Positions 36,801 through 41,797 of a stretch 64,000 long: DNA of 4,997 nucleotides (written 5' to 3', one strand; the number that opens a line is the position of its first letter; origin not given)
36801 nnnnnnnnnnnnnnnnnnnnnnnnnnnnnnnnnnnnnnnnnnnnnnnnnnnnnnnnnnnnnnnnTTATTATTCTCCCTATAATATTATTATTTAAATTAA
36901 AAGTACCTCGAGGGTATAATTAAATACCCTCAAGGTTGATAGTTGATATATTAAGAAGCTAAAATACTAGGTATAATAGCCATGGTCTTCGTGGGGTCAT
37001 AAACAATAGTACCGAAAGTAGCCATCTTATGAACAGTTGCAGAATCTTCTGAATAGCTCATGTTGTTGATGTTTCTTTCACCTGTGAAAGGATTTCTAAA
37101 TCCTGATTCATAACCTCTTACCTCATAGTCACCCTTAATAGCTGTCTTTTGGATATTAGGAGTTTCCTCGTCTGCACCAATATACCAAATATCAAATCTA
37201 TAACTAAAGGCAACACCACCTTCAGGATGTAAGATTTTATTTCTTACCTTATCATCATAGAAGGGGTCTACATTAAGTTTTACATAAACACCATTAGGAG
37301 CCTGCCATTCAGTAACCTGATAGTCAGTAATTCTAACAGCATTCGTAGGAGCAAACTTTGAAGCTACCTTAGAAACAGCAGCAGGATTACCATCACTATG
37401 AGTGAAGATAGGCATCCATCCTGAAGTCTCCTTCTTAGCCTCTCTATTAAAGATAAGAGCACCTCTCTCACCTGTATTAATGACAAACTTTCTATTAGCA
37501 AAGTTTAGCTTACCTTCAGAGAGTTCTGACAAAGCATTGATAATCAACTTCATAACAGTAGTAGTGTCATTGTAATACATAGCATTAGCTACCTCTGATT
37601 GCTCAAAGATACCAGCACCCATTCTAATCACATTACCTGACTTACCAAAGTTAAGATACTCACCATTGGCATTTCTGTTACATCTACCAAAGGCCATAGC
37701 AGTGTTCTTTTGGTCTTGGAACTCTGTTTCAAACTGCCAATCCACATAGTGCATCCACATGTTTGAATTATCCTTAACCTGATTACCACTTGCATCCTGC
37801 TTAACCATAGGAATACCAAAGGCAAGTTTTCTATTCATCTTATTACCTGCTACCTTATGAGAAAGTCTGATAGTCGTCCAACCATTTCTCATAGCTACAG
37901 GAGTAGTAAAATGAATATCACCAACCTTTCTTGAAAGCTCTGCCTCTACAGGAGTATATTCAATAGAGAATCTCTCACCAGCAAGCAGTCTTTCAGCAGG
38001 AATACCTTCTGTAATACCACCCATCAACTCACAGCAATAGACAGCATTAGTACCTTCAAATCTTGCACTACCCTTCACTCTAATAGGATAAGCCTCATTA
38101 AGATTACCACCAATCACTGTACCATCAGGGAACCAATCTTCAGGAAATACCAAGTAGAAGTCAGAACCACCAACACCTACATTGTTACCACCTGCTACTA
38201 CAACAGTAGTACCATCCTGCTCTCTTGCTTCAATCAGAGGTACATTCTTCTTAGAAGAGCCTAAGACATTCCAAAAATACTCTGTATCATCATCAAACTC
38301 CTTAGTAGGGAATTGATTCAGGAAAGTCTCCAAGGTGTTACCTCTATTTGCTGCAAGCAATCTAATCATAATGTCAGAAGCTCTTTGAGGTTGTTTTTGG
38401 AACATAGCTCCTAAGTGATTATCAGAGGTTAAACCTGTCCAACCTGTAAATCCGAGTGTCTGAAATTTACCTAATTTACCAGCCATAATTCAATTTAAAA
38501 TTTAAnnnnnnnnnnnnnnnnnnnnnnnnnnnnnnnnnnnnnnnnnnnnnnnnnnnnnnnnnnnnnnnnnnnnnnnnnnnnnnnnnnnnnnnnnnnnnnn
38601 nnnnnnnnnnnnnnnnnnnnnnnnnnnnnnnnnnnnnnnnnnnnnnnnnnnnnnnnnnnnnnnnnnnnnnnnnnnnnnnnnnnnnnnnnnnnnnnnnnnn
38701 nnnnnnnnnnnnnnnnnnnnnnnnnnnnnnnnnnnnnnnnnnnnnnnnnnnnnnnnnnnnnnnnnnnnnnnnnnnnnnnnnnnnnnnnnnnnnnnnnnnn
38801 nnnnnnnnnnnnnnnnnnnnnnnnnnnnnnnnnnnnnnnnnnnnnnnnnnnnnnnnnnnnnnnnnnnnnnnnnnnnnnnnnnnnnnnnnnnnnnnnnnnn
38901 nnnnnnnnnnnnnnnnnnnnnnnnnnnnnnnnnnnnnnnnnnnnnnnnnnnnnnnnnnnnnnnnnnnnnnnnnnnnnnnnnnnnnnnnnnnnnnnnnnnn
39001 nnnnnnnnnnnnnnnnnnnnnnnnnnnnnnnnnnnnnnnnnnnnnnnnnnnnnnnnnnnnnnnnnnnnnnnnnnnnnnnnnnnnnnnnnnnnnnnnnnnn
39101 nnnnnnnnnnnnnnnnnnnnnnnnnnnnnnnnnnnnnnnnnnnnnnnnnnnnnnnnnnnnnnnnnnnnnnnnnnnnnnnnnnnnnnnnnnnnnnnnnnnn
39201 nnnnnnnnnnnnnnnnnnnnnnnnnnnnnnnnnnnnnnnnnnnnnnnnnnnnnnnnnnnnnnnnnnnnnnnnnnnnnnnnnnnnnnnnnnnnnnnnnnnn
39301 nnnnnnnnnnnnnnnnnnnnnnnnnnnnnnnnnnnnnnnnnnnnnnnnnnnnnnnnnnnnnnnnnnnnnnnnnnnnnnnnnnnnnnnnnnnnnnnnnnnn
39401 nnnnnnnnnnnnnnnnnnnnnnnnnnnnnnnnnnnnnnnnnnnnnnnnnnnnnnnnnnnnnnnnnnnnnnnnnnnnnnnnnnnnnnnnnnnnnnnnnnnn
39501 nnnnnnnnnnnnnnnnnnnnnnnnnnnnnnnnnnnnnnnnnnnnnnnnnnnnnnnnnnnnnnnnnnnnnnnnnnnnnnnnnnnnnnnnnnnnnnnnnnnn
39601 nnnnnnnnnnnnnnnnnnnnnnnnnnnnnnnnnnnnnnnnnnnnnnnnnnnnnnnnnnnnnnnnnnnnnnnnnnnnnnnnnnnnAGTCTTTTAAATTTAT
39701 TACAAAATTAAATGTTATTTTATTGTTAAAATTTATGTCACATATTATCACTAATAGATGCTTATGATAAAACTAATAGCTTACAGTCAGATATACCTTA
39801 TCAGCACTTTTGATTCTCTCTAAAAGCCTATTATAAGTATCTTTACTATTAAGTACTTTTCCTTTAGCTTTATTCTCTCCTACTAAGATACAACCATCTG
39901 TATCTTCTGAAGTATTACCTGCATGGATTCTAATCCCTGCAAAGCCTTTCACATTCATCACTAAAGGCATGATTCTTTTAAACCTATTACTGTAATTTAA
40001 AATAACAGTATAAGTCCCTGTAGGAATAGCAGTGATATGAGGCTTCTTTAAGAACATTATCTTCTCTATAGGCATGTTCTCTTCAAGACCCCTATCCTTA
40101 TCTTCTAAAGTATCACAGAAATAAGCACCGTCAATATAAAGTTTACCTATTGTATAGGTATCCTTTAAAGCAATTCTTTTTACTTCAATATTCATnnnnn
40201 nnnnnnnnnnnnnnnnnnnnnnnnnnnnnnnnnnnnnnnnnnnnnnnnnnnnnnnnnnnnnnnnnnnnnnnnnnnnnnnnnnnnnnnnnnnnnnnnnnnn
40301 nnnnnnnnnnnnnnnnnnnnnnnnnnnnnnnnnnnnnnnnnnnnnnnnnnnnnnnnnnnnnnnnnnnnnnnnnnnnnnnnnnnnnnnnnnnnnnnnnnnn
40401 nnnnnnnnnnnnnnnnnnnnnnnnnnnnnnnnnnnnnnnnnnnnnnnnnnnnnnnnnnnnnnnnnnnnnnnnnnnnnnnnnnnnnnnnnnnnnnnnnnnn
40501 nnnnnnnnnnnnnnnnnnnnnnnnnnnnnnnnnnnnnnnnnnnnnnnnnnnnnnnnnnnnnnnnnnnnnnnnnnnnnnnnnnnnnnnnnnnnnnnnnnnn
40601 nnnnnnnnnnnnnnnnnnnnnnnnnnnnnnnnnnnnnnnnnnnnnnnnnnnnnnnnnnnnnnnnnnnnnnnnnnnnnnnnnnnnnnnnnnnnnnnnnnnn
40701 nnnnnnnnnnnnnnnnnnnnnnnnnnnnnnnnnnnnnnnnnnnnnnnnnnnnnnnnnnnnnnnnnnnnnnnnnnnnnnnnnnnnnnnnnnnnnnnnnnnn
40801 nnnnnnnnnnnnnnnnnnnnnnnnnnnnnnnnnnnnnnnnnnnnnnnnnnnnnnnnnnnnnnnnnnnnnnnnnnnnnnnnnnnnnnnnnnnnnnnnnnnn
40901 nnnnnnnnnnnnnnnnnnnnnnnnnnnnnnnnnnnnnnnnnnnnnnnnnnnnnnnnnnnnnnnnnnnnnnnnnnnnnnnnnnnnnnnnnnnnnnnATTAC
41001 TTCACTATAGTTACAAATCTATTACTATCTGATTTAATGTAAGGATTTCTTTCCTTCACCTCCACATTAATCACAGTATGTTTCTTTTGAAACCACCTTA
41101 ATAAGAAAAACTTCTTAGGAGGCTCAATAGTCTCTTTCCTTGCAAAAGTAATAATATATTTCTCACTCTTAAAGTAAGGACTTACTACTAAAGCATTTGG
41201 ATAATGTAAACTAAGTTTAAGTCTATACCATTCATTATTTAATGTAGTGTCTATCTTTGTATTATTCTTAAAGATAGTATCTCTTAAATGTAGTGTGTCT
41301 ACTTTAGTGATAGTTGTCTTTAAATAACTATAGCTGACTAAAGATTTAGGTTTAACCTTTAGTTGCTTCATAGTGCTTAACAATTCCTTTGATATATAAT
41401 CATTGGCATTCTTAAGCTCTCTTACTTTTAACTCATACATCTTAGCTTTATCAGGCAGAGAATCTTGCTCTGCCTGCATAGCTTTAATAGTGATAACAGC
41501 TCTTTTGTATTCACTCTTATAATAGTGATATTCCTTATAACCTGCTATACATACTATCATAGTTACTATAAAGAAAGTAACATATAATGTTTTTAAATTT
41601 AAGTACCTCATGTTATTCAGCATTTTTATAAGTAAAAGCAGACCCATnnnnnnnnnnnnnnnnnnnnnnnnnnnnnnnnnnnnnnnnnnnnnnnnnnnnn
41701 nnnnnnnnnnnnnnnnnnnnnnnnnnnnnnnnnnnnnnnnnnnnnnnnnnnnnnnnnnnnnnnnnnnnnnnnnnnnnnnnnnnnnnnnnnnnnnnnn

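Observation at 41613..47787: Four consecutive receptor-binding/tail-fibre paralogs sharing an N-terminal anchor motif, including a tandem duplicate pair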

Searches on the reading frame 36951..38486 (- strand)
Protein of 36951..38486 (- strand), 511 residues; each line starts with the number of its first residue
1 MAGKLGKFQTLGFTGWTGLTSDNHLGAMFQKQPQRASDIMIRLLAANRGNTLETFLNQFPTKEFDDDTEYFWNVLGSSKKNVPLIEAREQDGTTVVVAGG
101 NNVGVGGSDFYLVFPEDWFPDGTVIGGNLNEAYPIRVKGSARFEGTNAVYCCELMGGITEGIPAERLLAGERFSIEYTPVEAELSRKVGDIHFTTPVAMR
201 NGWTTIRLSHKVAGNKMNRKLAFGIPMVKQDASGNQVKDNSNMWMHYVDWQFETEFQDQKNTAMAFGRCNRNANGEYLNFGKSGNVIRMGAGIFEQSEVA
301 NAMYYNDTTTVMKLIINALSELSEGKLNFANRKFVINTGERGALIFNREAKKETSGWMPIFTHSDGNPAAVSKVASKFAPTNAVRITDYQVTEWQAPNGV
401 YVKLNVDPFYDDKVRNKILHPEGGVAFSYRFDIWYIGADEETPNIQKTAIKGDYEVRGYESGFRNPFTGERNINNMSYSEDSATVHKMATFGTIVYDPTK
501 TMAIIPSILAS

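Call 9: search_dna_similar(query=window:36951-38486:-, collection=phages, mode=protein, max_rows=15)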
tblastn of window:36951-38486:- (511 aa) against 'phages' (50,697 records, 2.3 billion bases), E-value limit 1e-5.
Records with a match: 117; places in all: 118; records where one place covers at least 80% of the query: 94.
Best place of each record, by identity: 60-80% 38; <60% 79.
By first word of the organism name: uncultured 43; Bacteroides 30; Flavobacterium 29; Bacteriophage 3; IAS 2; Dulem 2; Cellulophaga 2; Azobacteroides 2; Kolpuevirus 1; Kehishuvirus 1; and 2 more.
By host as written in the record: - 48; Bacteroides intestinalis DSM 108646 25; Flavobacterium psychrophilum 950106-1/1 12; Flavobacterium psychrophilum 020612-2/1 3; Flavobacterium psychrophilum strain FPS-D10 3; Bacteroides cellulosilyticus 2; Bacteroides thetaiotaomicron VPI-5484 2; Bacteroides intestinalis APC919/174 2; and 14 more.
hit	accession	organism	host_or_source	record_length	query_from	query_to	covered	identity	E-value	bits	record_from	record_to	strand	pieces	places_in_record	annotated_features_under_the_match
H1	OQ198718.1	Kolpuevirus sp. 'frurule'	Bacteroides cellulosilyticus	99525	1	509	100%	67.6%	0e+0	711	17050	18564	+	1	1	major capsid protein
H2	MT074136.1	Bacteroides phage DAC15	Bacteroides thetaiotaomicron VPI-5484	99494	1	509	100%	66.4%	0e+0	703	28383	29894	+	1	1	hypothetical protein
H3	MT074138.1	Bacteroides phage DAC17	Bacteroides thetaiotaomicron VPI-5486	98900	1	509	100%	66.4%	0e+0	703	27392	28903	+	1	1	hypothetical protein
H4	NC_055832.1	Bacteroides phage DAC15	Bacteroides thetaiotaomicron VPI-5484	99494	1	509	100%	66.4%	0e+0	703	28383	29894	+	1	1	major head protein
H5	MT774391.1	uncultured phage cr126_1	human feces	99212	1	509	100%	65.8%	0e+0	694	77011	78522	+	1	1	major capsid protein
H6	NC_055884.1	uncultured phage cr126_1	human feces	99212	1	509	100%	65.8%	0e+0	694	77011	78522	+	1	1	major head protein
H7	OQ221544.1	Bacteroides phage PhiCrAssBcn9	Bacteroides intestinalis DSM 108646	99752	1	509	100%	63.3%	0e+0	642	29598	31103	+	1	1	major capsid protein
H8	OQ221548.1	Bacteroides phage PhiCrAssBcn13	Bacteroides intestinalis DSM 108646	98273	1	509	100%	63.3%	0e+0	642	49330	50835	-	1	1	major capsid protein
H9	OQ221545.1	Bacteroides phage PhiCrAssBcn10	Bacteroides intestinalis DSM 108646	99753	1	509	100%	63.3%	0e+0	642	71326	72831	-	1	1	major capsid protein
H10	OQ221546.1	Bacteroides phage PhiCrAssBcn11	Bacteroides intestinalis DSM 108646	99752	1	509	100%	63.3%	0e+0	642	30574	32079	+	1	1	major capsid protein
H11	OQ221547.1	Bacteroides phage PhiCrAssBcn12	Bacteroides intestinalis DSM 108646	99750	1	509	100%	63.3%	0e+0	642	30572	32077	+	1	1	major capsid protein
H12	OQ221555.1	Bacteroides phage PhiCrAssBcn20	Bacteroides intestinalis DSM 108646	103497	1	509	100%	63.3%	0e+0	642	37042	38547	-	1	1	major capsid protein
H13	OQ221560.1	Bacteroides phage PhiCrAssBcn25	Bacteroides intestinalis DSM 108646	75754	1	509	100%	63.3%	0e+0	642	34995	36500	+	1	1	major capsid protein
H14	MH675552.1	Bacteroides phage crAss001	Bacteroides intestinalis APC919/174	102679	1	509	100%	63.1%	0e+0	642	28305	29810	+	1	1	major capsid protein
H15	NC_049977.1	Bacteroides phage crAss001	Bacteroides intestinalis APC919/174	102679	1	509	100%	63.1%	0e+0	642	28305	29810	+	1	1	major head protein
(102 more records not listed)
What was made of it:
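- The capsid protein is 63-68% identical to those of Steigviridae phages (call 9).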

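Call 12: get_annotated_region(hit=H1, flank=16000)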
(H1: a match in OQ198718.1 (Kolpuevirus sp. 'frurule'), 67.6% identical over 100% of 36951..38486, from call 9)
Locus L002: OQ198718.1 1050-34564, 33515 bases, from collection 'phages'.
description: Kolpuevirus sp. 'frurule' isolate Bc03, complete genome.
organism: Kolpuevirus sp. 'frurule' (NCBI taxid 3028514)
taxonomy: Viruses; Duplodnaviria; Heunggongvirae; Uroviricota; Caudoviricetes; Crassvirales; Steigviridae; Asinivirinae; Kolpuevirus
host: Bacteroides cellulosilyticus; source: wastewater; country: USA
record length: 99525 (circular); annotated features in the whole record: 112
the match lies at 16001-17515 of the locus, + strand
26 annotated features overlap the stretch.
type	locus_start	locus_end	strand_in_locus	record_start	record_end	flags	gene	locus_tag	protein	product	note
CDS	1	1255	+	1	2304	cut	-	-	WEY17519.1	large terminase subunit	-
CDS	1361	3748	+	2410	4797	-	-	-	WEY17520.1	portal protein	-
CDS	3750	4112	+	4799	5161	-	-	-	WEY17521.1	head fiber protein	-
CDS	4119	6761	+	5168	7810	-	-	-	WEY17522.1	tailspike protein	-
CDS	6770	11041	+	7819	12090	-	-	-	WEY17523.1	hypothetical protein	-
CDS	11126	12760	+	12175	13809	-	-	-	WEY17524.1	tailspike protein/preneck appendage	-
CDS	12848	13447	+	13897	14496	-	-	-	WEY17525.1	lysis regulatory protein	-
CDS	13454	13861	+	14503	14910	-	-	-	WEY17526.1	lysis regulatory protein/holin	-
CDS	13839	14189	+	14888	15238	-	-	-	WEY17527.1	hypothetical protein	-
CDS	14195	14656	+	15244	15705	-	-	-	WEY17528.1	L,D-carboxypeptidase/transpeptidase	-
CDS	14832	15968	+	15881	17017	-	-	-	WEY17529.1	putative structural protein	gene77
CDS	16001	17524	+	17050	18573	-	-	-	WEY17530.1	major capsid protein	-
CDS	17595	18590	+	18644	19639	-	-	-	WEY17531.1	double-stranded DNA binding domain protein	gene75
CDS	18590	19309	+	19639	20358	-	-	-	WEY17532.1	hypothetical protein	gene74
CDS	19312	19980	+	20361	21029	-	-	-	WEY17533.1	hypothetical protein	gene74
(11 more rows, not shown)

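Call 91: search_protein_families(library=pfam, proteins=[window:36951-38486:-], max_evalue=0.001)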
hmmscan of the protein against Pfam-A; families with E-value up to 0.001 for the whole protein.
window:36951-38486:- (511 aa): 1 family
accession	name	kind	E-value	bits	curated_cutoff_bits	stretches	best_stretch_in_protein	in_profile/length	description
PF23898.1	Crass_capsid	-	1.2e-184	614.8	27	1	3-508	2-495/496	Crassvirus major capsid protein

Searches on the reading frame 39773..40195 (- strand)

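Call 3: search_protein_families(library=phrogs, proteins=[window:39773-40195:-], max_evalue=0.01)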
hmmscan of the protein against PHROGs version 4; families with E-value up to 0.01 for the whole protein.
window:39773-40195:- (140 aa): 1 family
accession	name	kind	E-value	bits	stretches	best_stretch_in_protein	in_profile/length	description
phrog_1501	-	unknown function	5e-23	82.6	1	4-135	11-149/159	-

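Call 4: search_protein_families(library=pfam, proteins=[window:39773-40195:-], max_evalue=0.01)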
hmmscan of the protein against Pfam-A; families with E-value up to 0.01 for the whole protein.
window:39773-40195:- (140 aa): 1 family
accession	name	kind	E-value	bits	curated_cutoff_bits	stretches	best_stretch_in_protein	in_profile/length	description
PF18925.5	DUF5675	-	3e-34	117.7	26.7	1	5-129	2-113/114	Family of unknown function (DUF5675)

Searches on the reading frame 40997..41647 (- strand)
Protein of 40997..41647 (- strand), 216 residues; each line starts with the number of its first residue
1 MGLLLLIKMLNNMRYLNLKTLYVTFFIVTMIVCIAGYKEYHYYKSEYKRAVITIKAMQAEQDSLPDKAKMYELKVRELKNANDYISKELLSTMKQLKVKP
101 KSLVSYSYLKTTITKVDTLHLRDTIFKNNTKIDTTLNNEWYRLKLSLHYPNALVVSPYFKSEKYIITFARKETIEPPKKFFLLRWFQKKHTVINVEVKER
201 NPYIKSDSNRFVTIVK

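Call 3: search_protein_families(library=phrogs, proteins=[window:40997-41647:-], max_evalue=0.01)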
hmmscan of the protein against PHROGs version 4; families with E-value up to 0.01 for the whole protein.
window:40997-41647:- (216 aa): 0 families

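Call 4: search_protein_families(library=pfam, proteins=[window:40997-41647:-], max_evalue=0.01)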
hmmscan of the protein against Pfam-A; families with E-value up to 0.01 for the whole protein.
window:40997-41647:- (216 aa): 1 family
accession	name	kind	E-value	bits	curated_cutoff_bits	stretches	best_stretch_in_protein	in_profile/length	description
PF20186.3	DUF6549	-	0.00047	20.6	27.4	1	53-214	18-165/167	Family of unknown function (DUF6549)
